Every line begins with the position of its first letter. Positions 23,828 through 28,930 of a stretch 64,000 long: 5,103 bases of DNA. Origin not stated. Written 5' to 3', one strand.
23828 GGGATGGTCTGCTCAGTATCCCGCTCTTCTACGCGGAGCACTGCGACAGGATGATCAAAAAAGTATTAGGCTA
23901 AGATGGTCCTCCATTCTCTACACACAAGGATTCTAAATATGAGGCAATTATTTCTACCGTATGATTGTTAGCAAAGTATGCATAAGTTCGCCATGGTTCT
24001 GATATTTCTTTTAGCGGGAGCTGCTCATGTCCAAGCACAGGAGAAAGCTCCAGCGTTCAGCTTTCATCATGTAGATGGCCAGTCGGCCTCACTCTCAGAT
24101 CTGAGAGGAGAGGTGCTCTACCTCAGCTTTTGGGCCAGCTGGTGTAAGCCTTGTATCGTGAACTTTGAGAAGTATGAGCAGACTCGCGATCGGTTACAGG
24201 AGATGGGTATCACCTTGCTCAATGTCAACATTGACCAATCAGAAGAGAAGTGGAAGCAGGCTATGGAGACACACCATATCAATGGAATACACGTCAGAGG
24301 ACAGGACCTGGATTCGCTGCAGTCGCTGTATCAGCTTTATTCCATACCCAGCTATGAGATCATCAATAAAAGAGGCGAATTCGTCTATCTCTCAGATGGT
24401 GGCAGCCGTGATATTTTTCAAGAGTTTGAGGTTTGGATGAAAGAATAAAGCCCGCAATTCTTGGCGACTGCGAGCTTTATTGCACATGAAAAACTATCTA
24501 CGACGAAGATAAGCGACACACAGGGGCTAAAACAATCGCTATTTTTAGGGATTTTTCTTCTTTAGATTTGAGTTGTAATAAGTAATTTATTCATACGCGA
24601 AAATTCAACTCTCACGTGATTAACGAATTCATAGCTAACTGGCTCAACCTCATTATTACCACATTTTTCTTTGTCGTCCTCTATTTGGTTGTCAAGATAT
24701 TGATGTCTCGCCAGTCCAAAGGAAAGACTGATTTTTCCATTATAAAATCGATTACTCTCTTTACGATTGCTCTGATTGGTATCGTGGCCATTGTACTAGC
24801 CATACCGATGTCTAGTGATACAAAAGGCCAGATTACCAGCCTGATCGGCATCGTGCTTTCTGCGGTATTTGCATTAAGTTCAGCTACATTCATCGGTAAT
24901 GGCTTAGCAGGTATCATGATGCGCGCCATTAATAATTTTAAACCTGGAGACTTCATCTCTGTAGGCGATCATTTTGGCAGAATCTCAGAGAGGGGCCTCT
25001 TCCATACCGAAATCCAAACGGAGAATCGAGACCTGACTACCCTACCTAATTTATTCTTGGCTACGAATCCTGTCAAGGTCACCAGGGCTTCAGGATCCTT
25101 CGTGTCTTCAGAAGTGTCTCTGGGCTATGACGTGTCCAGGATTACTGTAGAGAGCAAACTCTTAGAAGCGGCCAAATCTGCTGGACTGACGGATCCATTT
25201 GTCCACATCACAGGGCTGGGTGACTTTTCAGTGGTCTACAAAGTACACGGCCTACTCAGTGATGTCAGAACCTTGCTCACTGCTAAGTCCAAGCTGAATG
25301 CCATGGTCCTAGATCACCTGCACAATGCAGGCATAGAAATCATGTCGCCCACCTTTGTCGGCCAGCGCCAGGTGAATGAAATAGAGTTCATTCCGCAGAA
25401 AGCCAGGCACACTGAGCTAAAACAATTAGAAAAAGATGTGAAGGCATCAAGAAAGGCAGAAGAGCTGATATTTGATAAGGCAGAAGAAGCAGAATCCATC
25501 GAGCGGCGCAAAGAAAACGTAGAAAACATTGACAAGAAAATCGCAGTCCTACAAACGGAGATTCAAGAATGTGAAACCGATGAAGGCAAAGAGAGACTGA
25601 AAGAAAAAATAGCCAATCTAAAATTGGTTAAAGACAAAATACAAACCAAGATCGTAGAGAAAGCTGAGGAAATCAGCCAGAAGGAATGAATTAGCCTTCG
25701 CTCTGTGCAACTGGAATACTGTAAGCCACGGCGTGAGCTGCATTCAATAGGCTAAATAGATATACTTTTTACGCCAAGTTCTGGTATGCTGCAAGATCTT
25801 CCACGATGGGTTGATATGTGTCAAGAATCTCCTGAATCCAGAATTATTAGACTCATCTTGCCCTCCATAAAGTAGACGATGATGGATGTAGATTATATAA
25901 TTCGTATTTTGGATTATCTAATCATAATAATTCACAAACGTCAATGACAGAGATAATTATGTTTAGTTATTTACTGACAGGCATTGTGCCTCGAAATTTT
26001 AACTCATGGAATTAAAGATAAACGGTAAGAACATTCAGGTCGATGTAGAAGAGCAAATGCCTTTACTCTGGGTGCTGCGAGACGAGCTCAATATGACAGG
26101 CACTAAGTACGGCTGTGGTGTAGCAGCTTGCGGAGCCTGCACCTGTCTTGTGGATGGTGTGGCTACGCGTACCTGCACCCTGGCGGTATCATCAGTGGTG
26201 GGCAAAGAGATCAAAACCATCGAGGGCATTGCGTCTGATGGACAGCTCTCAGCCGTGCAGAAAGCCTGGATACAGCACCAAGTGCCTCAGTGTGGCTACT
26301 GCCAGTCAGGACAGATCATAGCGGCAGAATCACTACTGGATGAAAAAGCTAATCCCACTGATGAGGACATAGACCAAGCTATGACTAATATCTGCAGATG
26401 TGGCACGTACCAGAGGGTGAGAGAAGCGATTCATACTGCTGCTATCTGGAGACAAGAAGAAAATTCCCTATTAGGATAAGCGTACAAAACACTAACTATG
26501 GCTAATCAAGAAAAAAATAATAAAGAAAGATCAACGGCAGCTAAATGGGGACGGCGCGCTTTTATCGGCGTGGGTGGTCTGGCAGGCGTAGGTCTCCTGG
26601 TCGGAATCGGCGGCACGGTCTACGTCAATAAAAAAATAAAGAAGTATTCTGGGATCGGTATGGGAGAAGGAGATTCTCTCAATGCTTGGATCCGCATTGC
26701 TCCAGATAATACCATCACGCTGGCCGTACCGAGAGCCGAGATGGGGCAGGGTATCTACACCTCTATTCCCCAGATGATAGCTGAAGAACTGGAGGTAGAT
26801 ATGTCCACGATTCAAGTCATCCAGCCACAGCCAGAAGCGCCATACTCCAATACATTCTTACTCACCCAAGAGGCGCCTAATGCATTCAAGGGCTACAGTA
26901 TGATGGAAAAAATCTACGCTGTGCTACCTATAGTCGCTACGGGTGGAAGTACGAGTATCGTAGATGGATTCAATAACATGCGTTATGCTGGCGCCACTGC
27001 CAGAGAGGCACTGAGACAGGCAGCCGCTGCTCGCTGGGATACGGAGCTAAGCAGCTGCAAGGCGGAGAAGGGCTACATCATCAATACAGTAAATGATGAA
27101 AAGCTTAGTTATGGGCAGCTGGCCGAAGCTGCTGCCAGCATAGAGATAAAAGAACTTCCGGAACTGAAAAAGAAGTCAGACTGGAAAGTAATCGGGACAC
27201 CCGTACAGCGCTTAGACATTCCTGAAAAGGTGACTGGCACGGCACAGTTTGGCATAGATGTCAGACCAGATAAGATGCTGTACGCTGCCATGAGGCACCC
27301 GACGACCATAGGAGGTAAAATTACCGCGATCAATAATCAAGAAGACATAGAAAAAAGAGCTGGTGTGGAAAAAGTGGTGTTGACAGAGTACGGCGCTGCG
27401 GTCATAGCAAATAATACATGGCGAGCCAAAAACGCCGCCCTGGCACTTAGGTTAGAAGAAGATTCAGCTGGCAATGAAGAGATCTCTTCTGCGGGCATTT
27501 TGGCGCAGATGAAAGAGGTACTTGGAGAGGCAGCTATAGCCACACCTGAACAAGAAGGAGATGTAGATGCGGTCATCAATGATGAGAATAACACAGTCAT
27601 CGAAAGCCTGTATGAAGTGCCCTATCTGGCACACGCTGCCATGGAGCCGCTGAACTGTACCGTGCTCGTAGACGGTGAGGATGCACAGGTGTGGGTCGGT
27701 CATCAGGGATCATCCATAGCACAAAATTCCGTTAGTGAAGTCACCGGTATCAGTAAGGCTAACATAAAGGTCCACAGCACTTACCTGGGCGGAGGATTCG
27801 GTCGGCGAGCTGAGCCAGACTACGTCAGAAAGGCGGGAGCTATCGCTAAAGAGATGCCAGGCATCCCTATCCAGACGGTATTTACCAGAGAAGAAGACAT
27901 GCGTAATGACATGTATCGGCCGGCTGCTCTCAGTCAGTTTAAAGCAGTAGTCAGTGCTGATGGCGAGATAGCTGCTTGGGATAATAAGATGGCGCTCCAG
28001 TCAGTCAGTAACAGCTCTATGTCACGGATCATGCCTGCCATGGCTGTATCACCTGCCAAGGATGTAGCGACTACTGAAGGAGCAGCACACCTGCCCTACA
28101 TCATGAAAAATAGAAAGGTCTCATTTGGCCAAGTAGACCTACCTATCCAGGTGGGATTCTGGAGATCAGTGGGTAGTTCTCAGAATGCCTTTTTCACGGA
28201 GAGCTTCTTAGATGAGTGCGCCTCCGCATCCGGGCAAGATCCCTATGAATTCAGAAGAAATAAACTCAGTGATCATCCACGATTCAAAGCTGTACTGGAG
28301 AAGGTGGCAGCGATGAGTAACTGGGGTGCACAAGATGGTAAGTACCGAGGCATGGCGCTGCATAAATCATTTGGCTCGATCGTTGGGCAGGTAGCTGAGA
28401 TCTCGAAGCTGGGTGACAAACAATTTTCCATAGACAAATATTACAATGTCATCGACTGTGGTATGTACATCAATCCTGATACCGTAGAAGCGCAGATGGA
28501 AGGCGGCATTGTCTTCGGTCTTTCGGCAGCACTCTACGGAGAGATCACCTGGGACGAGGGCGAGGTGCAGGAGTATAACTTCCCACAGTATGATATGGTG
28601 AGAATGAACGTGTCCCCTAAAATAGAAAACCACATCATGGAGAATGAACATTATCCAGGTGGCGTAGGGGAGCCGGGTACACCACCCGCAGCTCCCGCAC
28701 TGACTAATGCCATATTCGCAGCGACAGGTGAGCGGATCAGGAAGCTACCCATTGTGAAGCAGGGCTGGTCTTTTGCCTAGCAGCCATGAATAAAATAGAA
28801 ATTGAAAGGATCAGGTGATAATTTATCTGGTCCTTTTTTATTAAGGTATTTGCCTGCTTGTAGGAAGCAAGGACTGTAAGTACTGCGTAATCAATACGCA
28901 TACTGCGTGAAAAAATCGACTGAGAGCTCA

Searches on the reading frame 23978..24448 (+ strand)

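Call 41: search_protein_families(library=pfam, proteins=[window:23978-24448:+])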
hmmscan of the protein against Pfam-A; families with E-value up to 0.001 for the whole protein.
window:23978-24448:+ (156 aa): 4 families
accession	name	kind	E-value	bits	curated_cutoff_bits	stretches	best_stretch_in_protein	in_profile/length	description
PF08534.16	Redoxin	-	1.5e-14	54.4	26.6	1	19-143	1-136/148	Redoxin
PF00578.27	AhpC-TSA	-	5.1e-14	52.7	26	1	21-121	2-101/124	AhpC/TSA family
PF13905.12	Thioredoxin_8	-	2e-09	38.1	27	1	44-134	1-93/94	Thioredoxin-like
PF00085.26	Thioredoxin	-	4.4e-05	23.9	23.5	1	48-93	22-66/103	Thioredoxin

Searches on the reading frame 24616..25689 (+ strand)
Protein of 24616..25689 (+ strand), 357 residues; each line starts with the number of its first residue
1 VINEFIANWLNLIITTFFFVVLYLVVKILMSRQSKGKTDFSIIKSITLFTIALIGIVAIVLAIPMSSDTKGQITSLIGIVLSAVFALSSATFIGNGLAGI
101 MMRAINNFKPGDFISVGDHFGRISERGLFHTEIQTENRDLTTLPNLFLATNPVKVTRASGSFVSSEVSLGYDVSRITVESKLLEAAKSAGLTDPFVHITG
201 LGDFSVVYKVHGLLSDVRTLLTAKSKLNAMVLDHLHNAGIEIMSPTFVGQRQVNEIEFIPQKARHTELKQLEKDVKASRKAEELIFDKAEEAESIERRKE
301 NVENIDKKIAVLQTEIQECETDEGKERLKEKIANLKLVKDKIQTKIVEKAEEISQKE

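Call 41: search_protein_families(library=pfam, proteins=[window:24616-25689:+])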
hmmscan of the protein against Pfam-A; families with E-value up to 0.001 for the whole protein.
window:24616-25689:+ (357 aa): 1 family
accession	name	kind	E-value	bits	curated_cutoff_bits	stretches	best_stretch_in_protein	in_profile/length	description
PF00924.24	MS_channel_2nd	-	3.6e-09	37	20.2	1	93-153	3-63/68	Mechanosensitive ion channel, beta-domain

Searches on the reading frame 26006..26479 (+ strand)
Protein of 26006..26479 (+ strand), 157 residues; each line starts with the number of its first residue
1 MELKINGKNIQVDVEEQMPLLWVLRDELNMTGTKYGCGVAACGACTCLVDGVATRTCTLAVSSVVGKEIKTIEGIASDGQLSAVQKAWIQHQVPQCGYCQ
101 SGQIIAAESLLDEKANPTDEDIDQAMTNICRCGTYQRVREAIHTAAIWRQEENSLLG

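Call 41: search_protein_families(library=pfam, proteins=[window:26006-26479:+])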
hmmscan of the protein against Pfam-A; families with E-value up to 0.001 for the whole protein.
window:26006-26479:+ (157 aa): 3 families
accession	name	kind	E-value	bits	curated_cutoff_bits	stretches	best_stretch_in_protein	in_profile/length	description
PF01799.25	Fer2_2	-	7.6e-28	96.9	30.3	1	71-143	1-75/75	[2Fe-2S] binding domain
PF00111.32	Fer2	-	5.7e-08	33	21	1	4-50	2-48/77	2Fe-2S iron-sulfur cluster binding domain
PF13085.11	Fer2_3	-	3.8e-05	24.1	27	1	13-69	24-84/107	2Fe-2S iron-sulfur cluster binding domain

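Call 49: find_encoding_contigs(protein=window:26006-26476:+, flank=3000, max_places=10)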
Protein window:26006-26476:+ (157 aa): 1 contig read that carries it; 1 place shown.
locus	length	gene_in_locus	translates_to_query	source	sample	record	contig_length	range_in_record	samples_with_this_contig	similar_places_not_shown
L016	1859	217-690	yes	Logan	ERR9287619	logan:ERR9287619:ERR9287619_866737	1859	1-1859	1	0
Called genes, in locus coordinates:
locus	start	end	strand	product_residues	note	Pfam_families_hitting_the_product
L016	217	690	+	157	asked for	PF00111:Fer2, PF01799:Fer2_2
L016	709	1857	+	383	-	?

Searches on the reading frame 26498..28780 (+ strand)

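Call 41: search_protein_families(library=pfam, proteins=[window:26498-28780:+])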
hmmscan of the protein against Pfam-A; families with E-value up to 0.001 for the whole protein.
window:26498-28780:+ (760 aa): 2 families
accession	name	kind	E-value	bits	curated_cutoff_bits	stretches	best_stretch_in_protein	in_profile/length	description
PF02738.23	MoCoBD_1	-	4.6e-31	108.2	27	1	352-588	14-242/244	Molybdopterin cofactor-binding domain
PF20256.3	MoCoBD_2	-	1e-29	104.4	27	2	642-704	217-280/283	Molybdopterin cofactor-binding domain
